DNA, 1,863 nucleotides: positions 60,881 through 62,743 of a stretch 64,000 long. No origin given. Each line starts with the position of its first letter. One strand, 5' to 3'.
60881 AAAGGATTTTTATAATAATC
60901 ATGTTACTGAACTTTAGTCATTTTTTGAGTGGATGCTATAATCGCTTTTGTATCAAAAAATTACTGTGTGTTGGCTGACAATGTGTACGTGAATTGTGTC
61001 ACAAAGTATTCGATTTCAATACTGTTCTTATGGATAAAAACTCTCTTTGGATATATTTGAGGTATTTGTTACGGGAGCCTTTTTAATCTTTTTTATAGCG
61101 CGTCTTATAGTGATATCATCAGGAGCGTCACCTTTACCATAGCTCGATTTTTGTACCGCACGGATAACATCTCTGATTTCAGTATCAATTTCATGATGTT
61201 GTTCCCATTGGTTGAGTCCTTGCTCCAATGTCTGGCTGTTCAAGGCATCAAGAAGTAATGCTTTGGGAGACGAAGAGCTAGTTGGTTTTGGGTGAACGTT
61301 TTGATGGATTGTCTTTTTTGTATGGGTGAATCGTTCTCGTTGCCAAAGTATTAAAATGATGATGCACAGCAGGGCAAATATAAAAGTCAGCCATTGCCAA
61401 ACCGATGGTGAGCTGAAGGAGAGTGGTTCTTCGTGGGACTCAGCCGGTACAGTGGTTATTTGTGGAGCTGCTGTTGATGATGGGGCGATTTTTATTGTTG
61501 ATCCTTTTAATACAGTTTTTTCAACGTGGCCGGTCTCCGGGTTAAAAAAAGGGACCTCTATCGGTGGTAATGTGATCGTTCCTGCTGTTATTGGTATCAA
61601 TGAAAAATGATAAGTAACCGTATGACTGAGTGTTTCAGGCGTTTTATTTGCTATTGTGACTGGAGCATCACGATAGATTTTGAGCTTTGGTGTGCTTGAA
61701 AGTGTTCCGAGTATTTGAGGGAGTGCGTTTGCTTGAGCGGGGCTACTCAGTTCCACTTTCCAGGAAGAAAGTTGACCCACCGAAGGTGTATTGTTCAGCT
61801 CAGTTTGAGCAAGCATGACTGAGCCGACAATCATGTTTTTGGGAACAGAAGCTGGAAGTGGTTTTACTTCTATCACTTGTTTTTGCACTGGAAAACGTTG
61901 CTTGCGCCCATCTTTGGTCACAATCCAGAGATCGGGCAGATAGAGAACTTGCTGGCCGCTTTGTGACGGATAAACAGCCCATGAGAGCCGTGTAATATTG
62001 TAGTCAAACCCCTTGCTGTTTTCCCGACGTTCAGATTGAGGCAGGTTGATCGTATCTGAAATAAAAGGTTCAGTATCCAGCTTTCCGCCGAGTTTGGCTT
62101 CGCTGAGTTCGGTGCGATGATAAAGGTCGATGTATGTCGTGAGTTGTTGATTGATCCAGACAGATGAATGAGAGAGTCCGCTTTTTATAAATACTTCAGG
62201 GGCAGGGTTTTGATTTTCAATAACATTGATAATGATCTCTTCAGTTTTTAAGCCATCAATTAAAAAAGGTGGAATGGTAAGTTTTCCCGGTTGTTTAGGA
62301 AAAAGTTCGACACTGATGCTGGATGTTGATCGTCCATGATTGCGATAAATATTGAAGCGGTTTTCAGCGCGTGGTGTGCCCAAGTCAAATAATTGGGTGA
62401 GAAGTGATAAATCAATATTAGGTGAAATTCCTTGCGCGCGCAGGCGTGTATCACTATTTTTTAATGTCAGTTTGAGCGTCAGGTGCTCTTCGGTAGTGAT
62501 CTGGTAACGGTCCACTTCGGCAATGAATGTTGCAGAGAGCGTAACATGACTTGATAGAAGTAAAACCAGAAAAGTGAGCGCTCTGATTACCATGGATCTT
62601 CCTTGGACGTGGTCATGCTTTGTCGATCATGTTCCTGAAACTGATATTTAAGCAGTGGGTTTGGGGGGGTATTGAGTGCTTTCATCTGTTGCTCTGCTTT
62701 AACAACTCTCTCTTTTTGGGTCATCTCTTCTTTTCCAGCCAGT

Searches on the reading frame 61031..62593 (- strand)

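Call 66: search_protein_families(library=pfam, proteins=[window:61031-62593:-], max_evalue=0.00001)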
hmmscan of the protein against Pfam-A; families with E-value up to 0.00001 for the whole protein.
window:61031-62593:- (521 aa): 1 family
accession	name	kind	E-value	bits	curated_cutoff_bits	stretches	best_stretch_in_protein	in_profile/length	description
PF13584.12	BatD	-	3.8e-16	59.9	24.1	1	25-124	1-92/92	BatD DUF11 like domain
